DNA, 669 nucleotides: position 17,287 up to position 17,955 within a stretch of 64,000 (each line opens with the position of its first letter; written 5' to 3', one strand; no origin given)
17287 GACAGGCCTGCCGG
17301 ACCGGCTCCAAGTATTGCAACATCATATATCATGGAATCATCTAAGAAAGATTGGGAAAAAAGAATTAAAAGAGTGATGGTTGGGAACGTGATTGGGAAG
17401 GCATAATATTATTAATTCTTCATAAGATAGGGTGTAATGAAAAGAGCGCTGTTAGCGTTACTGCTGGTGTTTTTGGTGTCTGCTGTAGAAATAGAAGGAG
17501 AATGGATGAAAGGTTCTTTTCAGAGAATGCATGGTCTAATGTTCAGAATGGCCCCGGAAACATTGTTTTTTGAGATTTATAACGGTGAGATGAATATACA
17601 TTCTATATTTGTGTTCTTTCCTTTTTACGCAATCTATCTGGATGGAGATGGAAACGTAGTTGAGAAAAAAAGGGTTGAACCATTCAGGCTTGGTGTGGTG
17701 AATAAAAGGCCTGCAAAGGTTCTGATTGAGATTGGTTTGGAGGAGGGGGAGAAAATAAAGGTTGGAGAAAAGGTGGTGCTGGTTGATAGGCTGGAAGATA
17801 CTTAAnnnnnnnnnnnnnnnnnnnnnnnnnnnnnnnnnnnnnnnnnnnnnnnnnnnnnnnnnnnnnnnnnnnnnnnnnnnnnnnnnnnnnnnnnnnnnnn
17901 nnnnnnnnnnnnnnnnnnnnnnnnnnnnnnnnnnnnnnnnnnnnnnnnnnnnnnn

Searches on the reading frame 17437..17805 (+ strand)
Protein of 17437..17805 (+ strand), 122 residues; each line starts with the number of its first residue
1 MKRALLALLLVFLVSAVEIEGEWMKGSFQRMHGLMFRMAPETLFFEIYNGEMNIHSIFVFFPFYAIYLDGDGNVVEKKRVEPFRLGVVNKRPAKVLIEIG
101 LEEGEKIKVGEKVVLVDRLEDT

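Call 75: search_protein_families(library=pfam, proteins=[window:17437-17805:+], max_evalue=0.01)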
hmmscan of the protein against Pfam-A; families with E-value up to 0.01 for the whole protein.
window:17437-17805:+ (122 aa): 1 family
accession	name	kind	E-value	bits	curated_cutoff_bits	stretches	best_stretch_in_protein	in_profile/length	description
PF02643.20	DUF192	-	4.1e-05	24.1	27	1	22-108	4-95/96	Uncharacterized ACR, COG1430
